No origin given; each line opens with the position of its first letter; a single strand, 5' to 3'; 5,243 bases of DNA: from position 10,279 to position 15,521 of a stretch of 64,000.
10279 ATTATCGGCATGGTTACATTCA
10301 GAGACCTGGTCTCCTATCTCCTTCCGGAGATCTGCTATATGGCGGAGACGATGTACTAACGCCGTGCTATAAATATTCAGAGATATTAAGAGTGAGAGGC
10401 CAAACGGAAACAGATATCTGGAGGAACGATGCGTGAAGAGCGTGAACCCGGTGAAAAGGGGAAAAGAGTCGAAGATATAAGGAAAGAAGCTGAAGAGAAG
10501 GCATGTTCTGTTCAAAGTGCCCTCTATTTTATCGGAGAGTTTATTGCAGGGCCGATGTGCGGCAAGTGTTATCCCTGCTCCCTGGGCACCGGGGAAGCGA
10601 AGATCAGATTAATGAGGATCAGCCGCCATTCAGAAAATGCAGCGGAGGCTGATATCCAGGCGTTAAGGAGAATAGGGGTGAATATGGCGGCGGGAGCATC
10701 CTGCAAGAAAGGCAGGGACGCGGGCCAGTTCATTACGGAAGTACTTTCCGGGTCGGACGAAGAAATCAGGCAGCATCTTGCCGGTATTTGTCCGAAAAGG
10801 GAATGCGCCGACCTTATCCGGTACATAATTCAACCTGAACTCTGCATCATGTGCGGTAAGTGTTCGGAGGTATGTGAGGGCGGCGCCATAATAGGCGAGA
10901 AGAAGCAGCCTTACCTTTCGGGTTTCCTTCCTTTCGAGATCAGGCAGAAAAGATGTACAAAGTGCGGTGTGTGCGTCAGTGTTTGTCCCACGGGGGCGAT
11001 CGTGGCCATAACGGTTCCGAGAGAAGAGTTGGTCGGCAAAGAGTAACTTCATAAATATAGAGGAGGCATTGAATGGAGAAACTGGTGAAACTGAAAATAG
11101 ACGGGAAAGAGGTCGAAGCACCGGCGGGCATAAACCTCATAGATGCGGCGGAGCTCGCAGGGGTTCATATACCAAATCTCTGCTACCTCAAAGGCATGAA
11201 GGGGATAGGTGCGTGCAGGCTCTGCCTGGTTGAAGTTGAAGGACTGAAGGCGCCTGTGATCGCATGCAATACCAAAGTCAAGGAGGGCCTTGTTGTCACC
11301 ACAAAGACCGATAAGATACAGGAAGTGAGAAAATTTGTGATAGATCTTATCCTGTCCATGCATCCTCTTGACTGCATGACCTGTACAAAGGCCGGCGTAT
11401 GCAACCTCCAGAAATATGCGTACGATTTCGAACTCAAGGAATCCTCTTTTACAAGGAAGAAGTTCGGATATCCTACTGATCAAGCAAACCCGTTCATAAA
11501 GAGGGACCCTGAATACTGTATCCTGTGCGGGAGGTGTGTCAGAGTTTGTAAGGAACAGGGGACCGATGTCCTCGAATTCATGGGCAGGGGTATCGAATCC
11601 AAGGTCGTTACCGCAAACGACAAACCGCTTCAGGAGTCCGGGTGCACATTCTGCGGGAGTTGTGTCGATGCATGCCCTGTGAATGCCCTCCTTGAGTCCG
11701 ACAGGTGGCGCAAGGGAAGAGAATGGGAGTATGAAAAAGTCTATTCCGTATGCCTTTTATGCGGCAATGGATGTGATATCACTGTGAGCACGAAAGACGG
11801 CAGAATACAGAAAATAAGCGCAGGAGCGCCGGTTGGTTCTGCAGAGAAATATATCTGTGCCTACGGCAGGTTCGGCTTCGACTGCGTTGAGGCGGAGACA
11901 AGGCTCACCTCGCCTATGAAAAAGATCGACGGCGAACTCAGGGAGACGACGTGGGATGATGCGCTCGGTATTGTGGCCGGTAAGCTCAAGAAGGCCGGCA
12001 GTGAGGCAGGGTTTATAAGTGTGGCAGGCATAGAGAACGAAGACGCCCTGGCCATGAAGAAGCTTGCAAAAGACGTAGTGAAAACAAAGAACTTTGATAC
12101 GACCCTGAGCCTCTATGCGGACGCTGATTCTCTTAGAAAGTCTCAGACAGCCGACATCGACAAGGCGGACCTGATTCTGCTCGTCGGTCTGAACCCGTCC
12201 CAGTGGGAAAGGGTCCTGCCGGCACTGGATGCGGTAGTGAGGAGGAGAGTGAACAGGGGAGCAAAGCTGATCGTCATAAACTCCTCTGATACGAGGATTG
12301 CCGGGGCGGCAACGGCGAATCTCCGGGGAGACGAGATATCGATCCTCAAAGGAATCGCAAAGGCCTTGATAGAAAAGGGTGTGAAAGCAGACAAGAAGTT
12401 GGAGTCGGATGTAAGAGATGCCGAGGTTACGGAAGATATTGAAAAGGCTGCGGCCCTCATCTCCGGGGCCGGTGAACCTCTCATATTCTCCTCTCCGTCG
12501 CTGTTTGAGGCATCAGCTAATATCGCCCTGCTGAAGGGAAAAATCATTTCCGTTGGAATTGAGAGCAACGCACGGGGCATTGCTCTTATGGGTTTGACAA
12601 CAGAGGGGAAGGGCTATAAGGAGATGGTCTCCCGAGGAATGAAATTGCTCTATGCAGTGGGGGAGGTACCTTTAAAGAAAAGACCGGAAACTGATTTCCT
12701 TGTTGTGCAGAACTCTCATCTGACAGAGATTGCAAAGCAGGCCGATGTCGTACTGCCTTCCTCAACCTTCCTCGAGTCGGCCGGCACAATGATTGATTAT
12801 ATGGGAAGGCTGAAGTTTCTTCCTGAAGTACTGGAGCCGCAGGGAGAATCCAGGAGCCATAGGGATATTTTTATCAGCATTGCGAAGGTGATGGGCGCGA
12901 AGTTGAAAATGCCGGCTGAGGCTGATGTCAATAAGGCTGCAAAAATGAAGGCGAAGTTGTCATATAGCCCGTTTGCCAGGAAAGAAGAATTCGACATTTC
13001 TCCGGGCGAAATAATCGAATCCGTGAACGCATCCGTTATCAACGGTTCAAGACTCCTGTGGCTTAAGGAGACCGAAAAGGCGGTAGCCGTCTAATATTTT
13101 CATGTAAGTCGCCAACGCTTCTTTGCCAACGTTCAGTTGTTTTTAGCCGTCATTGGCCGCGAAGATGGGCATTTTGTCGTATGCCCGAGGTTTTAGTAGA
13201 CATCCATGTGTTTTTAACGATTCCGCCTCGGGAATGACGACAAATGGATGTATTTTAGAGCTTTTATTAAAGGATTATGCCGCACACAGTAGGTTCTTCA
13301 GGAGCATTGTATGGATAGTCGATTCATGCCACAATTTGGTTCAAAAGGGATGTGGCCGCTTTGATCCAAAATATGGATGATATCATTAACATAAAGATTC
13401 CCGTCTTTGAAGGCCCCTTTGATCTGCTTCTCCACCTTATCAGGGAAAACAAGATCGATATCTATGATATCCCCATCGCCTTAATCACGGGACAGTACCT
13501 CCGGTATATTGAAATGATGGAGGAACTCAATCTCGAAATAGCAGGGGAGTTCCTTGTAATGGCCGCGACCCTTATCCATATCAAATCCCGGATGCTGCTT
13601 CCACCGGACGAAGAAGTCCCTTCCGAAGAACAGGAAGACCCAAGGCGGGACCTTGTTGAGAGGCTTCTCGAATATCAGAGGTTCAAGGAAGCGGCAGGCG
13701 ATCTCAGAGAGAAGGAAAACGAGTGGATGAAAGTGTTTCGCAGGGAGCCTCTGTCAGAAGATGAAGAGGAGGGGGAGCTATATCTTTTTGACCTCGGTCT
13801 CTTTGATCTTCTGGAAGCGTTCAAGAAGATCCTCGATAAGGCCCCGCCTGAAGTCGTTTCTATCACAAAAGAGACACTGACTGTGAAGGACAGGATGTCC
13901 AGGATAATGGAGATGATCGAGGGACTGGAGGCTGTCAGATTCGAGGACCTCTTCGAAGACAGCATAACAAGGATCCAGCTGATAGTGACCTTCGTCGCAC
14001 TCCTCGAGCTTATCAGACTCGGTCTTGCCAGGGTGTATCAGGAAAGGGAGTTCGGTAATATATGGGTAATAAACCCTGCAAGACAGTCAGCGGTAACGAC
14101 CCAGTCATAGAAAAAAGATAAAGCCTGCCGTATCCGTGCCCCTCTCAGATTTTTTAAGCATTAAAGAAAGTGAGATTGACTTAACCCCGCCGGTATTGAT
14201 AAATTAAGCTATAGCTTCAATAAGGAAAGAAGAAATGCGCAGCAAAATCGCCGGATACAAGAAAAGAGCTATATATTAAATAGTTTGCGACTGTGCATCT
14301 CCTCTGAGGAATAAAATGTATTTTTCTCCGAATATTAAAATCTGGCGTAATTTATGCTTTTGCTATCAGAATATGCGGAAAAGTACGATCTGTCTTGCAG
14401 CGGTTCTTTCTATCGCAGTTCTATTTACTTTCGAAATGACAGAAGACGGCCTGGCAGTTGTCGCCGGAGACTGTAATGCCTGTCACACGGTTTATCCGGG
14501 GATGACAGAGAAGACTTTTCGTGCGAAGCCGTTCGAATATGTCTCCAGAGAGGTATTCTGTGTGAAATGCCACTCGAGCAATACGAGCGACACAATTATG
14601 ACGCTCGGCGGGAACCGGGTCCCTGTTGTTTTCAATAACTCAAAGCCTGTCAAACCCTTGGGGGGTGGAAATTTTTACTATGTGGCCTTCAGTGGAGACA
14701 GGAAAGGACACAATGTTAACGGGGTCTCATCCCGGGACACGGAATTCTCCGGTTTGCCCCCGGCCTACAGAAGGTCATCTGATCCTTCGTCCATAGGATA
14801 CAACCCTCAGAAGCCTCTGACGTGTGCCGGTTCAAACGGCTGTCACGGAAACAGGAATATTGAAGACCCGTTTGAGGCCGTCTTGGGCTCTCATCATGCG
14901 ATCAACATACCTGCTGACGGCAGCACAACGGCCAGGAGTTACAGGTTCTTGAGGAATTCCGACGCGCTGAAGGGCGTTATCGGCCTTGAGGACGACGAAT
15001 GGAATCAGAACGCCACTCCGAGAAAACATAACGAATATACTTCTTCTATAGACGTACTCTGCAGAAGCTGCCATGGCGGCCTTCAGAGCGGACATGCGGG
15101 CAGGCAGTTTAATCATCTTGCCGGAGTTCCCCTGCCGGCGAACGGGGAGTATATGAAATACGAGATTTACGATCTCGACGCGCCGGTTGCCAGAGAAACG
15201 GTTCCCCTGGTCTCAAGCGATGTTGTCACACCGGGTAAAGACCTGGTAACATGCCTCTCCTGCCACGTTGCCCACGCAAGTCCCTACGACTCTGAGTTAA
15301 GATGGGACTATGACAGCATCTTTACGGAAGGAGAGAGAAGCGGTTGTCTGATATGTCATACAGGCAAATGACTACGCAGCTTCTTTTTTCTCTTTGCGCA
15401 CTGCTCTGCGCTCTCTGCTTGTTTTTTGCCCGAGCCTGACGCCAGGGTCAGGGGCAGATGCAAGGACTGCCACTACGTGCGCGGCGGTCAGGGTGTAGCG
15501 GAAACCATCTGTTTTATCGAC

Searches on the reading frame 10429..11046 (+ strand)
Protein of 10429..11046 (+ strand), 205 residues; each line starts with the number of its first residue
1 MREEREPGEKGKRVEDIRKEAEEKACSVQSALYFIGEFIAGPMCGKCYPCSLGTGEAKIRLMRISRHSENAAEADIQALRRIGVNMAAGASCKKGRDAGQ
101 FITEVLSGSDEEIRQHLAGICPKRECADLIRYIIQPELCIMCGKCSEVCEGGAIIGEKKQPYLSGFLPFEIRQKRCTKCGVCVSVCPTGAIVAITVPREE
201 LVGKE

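Call 60: search_protein_families(library=pfam, proteins=[window:10429-11046:+], max_evalue=0.00001)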
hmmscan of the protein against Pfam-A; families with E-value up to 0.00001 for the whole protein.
window:10429-11046:+ (205 aa): 8 families
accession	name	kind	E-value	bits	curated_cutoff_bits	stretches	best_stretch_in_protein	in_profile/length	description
PF00037.32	Fer4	-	2.2e-13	49.8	21.1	1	171-191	3-23/24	4Fe-4S binding domain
PF10589.14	NADH_4Fe-4S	-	5.4e-11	42.7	23.5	1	33-116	4-85/85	NADH-ubiquinone oxidoreductase-F iron-sulfur binding region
PF12838.12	Fer4_7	-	8e-10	39.5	27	1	139-190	2-52/52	4Fe-4S dicluster domain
PF12837.12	Fer4_6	-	1.4e-09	37.9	25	1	169-191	2-24/24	4Fe-4S binding domain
PF13187.11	Fer4_9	-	3.8e-09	36.9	27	1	139-191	2-52/52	4Fe-4S dicluster domain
PF14697.11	Fer4_21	-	5.4e-09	36.5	35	1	134-191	3-57/59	4Fe-4S dicluster domain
PF13237.11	Fer4_10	-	2.4e-08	34.2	25.5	1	132-187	2-53/53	4Fe-4S dicluster domain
PF13484.11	Fer4_16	-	1.9e-06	28.9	30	0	175-194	1-20/66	4Fe-4S double cluster binding domain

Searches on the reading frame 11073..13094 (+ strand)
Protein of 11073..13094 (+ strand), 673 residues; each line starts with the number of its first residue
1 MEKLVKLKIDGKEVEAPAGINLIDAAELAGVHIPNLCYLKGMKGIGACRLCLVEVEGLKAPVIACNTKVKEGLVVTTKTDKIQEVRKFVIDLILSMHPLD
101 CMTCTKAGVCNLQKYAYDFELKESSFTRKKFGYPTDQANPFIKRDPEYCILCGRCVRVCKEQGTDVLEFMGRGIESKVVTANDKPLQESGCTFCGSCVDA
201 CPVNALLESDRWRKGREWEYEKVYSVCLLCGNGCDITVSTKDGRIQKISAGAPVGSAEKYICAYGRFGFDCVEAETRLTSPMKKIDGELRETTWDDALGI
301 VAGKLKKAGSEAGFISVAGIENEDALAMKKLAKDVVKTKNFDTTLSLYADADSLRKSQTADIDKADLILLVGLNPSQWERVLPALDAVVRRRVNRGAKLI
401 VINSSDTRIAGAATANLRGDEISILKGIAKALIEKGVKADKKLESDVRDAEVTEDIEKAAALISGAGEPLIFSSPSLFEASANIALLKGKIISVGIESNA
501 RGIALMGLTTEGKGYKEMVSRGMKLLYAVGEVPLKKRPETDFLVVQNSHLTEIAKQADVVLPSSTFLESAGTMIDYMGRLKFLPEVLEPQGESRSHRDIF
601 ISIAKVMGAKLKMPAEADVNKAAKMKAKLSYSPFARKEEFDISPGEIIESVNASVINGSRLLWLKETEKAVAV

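Call 60: search_protein_families(library=pfam, proteins=[window:11073-13094:+], max_evalue=0.00001)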
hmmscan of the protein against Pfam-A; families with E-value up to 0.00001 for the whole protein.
window:11073-13094:+ (673 aa): 10 families
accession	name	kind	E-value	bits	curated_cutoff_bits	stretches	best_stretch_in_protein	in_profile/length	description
PF00384.28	Molybdopterin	-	2.3e-34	119.4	24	1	277-605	1-352/353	Molybdopterin oxidoreductase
PF13510.11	Fer2_4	-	7.8e-19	68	22.8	1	3-79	2-81/82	2Fe-2S iron-sulfur cluster binding domain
PF10588.14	NADH-G_4Fe-4S_3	-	7.6e-14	51.4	27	1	86-124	1-39/40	NADH-ubiquinone oxidoreductase-G iron-sulfur binding region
PF12838.12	Fer4_7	-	2.3e-10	41.2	27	1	149-205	2-52/52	4Fe-4S dicluster domain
PF00037.32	Fer4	-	2.8e-09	36.8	21.1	1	188-206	5-23/24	4Fe-4S binding domain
PF22117.2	Fer4_Nqo3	-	5e-09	36.7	27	1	140-206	2-66/67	NADH-quinone oxidoreductase subunit 3, ferredoxin-like domain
PF14697.11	Fer4_21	-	1.6e-07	31.7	35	1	146-205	5-56/59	4Fe-4S dicluster domain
PF13237.11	Fer4_10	-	8.8e-07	29.2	25.5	1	142-202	2-53/53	4Fe-4S dicluster domain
PF04879.21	Molybdop_Fe4S4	-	1.6e-06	28.4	22.7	1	222-272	3-53/55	Molybdopterin oxidoreductase Fe4S4 domain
PF13187.11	Fer4_9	-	2.4e-06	27.9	27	1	148-205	1-51/52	4Fe-4S dicluster domain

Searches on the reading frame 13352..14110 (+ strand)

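Call 60: search_protein_families(library=pfam, proteins=[window:13352-14110:+], max_evalue=0.00001)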
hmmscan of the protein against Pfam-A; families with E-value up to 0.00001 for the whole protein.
window:13352-14110:+ (252 aa): 1 family
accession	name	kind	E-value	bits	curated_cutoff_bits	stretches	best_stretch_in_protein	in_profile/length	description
PF02616.19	SMC_ScpA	-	7.1e-40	137.9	24.6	1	29-239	1-229/232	Segregation and condensation protein ScpA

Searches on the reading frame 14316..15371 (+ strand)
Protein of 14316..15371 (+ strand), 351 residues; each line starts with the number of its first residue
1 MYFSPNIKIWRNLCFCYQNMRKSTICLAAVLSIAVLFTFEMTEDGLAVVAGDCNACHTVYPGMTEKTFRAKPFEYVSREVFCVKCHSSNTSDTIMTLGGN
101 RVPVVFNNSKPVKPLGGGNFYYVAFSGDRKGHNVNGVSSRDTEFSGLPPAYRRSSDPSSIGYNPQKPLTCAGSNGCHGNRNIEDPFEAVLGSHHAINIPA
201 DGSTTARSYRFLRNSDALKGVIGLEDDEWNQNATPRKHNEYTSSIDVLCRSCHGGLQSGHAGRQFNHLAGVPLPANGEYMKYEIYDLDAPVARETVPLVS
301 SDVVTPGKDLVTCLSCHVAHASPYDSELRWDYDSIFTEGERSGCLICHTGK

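Call 5: search_protein_families(library=ncbifam, proteins=[window:14316-15371:+], max_evalue=0.01)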
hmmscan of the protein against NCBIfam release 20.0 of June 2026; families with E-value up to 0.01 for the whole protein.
window:14316-15371:+ (351 aa): 4 families
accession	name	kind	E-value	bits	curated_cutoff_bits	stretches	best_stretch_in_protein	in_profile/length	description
TIGR03508.1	decahem_SO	subfamily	0.00035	20.1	192.2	0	49-92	188-225/258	DmsE family decaheme c-type cytochrome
TIGR03153.1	cytochr_NrfH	equivalog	0.0044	17.1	134.2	0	40-88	92-135/138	cytochrome c nitrite reductase small subunit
NF045722.1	c3_cytochr_TmcA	equivalog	0.0052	16.6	114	0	51-97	58-98/125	acidic tetraheme cytochrome c3 TmcA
TIGR03507.1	decahem_SO1788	subfamily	0.0078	14.7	209.3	1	50-255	489-626/672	OmcA/MtrC family decaheme c-type cytochrome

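Call 6: search_protein_families(library=pfam, proteins=[window:14316-15371:+], max_evalue=0.01)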
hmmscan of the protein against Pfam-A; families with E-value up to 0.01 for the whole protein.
window:14316-15371:+ (351 aa): 4 families
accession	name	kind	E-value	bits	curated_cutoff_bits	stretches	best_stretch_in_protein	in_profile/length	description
PF09699.15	Paired_CXXCH_1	-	5.2e-06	26.5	20.6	1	313-350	9-38/41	Doubled CXXCH motif (Paired_CXXCH_1)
PF22113.1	Mtrc-MtrF_II-IV_dom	-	5.8e-06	26.4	30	0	49-92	5-41/176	Outer membrane cytochrome MtrC/MtrF-like, domains II/IV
PF14522.11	Cytochrome_C7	-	4.7e-05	23.6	24.8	0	50-92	13-54/67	Cytochrome c7 and related cytochrome c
PF14537.11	Cytochrom_c3_2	-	0.0013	19.6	25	0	47-91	23-69/79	Cytochrome c3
